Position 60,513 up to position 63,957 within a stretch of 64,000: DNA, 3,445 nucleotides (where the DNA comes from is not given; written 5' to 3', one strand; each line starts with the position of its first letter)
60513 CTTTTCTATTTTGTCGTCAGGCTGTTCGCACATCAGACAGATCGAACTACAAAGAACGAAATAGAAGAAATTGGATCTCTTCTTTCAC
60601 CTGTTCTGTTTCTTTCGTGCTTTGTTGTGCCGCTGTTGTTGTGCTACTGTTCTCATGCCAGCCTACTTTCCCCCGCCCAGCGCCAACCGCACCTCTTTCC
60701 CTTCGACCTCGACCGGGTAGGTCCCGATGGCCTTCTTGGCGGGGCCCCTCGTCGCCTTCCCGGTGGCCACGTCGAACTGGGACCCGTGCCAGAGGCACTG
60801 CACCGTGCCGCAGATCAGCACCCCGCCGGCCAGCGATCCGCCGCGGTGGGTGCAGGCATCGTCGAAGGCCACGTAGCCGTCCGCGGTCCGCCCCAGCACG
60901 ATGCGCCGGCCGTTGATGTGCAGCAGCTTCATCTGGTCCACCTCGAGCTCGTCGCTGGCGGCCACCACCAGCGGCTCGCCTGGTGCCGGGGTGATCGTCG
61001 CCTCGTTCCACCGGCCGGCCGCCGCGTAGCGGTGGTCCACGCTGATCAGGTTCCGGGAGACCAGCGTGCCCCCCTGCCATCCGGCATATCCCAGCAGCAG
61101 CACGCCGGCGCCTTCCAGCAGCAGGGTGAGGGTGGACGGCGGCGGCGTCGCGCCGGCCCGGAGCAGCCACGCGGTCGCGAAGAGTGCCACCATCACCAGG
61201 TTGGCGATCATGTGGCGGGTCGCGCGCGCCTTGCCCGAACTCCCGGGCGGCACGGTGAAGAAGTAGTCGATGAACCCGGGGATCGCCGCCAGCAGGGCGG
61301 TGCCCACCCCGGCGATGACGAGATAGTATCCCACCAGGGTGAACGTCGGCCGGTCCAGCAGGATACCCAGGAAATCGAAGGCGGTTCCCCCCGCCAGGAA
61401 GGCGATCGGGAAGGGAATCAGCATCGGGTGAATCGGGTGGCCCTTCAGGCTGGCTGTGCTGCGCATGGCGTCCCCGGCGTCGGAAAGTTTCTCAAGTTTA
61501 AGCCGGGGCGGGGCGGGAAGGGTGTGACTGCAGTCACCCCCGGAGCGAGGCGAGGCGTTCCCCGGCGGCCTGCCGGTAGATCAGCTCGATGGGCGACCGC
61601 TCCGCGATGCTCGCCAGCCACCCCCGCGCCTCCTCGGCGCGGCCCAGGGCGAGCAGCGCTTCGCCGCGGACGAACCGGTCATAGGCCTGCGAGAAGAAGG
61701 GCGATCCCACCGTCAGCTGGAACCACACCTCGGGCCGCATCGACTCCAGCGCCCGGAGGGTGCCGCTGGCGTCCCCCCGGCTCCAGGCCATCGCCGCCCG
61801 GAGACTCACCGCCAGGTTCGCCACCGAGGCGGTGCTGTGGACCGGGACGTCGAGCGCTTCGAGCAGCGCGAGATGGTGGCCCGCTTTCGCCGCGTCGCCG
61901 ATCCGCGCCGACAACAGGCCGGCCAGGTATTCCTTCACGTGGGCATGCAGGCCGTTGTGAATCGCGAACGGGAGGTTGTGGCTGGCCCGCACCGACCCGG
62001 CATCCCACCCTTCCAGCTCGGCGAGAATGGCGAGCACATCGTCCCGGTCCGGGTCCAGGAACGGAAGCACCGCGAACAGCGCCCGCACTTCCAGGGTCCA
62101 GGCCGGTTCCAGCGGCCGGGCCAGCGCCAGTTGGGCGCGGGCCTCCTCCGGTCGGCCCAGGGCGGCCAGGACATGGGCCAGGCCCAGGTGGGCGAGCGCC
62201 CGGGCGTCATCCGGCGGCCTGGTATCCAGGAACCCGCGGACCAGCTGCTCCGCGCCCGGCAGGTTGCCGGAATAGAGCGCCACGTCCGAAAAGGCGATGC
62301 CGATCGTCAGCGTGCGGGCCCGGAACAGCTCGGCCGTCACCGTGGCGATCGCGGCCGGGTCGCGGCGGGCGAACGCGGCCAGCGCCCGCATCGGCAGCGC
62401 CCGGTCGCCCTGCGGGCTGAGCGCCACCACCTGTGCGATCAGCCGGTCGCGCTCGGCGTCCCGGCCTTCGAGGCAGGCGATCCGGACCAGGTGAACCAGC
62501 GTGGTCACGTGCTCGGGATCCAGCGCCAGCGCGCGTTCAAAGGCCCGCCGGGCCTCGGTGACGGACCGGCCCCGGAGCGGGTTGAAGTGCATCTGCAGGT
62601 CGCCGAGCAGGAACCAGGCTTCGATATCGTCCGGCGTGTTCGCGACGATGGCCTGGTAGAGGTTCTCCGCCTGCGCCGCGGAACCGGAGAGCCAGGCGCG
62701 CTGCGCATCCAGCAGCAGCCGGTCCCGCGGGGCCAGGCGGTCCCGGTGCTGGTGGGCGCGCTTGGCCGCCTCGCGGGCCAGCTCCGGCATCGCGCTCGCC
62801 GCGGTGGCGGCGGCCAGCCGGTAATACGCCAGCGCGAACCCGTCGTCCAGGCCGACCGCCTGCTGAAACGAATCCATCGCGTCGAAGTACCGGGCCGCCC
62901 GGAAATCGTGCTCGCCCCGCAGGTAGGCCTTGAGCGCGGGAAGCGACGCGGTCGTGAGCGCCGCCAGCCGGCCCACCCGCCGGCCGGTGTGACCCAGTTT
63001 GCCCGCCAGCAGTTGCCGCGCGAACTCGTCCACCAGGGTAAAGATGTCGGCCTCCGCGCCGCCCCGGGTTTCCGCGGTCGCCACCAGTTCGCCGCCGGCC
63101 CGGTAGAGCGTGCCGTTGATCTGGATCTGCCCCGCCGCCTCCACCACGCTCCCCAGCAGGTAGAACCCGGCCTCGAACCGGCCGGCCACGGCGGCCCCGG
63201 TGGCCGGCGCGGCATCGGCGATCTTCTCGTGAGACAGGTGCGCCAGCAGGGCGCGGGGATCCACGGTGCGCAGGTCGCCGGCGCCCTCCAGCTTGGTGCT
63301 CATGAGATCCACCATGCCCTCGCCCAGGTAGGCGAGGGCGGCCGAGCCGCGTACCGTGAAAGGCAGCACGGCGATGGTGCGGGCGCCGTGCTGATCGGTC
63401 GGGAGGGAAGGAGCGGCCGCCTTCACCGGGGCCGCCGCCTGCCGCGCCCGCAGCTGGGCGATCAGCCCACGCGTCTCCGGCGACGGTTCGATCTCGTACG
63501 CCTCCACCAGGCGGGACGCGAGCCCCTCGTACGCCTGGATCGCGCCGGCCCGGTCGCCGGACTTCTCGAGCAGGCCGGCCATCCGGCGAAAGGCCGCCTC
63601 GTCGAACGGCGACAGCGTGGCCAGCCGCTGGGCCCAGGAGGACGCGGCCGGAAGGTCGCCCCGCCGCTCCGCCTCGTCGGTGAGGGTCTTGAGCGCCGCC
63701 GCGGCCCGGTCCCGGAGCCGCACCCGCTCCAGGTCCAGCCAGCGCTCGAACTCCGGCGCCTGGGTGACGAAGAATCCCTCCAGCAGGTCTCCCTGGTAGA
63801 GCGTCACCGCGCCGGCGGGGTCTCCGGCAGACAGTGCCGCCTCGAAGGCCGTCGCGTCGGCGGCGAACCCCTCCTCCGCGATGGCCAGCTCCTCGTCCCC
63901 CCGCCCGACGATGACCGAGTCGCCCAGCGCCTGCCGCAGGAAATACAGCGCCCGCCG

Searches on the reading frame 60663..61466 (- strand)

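Call 14: search_protein_families(library=pfam, proteins=[window:60663-61466:-])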
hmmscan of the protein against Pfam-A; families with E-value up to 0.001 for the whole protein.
window:60663-61466:- (267 aa): 2 families
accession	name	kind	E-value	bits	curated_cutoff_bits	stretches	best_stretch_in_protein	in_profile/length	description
PF09990.14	DUF2231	-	2.3e-28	99.4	26.4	1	9-143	1-137/139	Predicted membrane protein (DUF2231)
PF00355.32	Rieske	-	3.6e-17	62.5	20.3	1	166-251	3-88/88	Rieske [2Fe-2S] domain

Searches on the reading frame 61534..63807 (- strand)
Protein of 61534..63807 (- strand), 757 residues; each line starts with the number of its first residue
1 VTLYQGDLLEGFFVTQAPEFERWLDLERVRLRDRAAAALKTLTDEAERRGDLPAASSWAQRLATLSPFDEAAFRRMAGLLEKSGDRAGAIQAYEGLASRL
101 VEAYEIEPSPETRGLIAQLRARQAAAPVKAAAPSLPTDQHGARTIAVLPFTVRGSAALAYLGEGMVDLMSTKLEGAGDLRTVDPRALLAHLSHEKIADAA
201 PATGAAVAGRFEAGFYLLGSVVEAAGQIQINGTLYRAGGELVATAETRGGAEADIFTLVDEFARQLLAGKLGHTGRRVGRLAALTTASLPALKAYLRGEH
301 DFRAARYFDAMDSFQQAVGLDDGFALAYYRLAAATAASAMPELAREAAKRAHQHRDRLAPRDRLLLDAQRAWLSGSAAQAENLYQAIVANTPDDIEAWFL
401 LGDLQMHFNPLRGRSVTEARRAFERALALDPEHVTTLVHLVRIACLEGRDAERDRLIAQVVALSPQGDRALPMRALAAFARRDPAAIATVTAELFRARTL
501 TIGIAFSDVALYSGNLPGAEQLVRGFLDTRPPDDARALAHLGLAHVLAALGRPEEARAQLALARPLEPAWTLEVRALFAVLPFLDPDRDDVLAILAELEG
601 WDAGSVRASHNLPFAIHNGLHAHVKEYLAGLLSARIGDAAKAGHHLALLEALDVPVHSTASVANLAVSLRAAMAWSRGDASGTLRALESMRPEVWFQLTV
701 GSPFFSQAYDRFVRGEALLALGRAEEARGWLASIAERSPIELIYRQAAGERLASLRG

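Call 14: search_protein_families(library=pfam, proteins=[window:61534-63807:-])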
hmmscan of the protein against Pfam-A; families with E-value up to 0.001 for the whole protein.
window:61534-63807:- (757 aa): 8 families
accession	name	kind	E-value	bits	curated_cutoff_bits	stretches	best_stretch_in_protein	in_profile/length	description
PF03704.23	BTAD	-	7.8e-11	43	22.1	1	2-120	34-146/146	Bacterial transcriptional activator domain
PF14559.12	TPR_19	-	2.3e-10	41.1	25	0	511-577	2-64/68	Tetratricopeptide repeat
PF23914.1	TPR_CcmH_CycH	-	7.7e-10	39.3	42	1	389-484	44-137/158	Cytochrome c-type biogenesis protein H TPR domain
PF13428.12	TPR_14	-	1.6e-08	34.9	23.5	0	369-404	9-44/44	Tetratricopeptide repeat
PF13431.12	TPR_17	-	4.9e-08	33.1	24.4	0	383-406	1-24/34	Tetratricopeptide repeat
PF07719.23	TPR_2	-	3.4e-05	24.1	27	0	418-433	19-34/34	Tetratricopeptide repeat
PF13432.12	TPR_16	-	4.5e-05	24.2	32.7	0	506-563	3-57/65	Tetratricopeptide repeat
PF13414.12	TPR_11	-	0.00018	21.5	26.8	0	308-334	11-37/42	TPR repeat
